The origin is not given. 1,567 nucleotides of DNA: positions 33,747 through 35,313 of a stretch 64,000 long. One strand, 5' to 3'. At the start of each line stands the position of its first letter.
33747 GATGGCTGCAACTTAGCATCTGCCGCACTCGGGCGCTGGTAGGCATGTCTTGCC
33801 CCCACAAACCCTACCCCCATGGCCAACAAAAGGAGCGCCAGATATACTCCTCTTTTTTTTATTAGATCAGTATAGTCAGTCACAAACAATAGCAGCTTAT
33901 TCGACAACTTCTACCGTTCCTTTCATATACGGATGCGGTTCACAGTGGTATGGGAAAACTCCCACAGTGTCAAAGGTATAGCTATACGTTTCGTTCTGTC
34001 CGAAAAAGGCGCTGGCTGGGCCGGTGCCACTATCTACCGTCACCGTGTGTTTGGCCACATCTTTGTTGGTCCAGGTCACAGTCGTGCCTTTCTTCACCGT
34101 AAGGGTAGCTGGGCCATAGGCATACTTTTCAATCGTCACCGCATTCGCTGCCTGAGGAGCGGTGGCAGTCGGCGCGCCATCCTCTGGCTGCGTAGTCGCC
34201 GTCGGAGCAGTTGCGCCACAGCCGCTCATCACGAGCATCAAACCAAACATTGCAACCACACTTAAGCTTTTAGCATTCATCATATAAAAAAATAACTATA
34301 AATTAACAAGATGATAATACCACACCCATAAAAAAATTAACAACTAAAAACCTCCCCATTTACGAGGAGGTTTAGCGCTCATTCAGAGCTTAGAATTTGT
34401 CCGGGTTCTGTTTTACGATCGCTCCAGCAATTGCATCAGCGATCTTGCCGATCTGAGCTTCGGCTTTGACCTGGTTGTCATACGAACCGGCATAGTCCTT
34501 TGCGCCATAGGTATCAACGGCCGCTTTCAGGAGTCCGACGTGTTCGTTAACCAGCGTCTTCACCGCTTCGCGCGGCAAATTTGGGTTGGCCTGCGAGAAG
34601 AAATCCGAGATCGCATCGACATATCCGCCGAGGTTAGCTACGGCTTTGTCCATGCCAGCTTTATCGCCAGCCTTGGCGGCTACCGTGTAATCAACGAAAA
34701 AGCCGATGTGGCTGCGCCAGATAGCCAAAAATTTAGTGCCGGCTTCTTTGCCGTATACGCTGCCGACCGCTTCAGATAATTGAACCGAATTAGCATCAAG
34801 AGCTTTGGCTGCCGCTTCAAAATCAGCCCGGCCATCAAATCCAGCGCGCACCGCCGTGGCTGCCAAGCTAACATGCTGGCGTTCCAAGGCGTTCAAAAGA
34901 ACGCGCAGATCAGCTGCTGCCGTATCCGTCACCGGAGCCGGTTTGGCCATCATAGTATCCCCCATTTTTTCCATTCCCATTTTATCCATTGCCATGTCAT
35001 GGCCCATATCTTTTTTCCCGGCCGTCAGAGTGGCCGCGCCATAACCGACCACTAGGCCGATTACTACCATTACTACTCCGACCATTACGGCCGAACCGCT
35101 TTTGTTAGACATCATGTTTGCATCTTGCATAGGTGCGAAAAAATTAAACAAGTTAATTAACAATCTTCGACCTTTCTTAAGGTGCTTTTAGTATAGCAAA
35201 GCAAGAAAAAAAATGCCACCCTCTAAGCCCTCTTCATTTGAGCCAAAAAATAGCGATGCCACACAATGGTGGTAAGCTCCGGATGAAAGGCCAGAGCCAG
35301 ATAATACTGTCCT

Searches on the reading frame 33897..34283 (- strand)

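Call 54: search_protein_families(library=pfam, proteins=[window:33897-34283:-], max_evalue=0.01)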
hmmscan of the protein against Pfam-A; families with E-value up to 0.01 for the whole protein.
window:33897-34283:- (128 aa): 2 families
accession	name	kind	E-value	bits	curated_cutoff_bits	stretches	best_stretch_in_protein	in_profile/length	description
PF00127.26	Copper-bind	-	4.2e-12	46.8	21.2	1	46-126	4-98/99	Copper binding proteins, plastocyanin/azurin family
PF13473.12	Cupredoxin_1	-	4.7e-08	33.4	27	1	39-124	15-102/104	Cupredoxin-like domain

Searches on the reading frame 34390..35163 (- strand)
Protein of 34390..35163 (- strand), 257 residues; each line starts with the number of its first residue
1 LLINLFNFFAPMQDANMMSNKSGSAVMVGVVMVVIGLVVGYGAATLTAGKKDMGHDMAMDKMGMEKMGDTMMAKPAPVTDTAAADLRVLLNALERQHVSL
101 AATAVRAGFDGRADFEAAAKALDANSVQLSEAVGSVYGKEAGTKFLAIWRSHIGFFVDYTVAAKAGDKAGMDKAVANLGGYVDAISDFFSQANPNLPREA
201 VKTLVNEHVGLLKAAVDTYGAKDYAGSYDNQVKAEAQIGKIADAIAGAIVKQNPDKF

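Call 54: search_protein_families(library=pfam, proteins=[window:34390-35163:-], max_evalue=0.01)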
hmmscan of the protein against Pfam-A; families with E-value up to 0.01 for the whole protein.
window:34390-35163:- (257 aa): 1 family
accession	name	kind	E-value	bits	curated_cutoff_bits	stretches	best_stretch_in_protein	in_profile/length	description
PF03818.18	MadM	-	0.0092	16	24.8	0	24-105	34-113/249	Malonate/sodium symporter MadM subunit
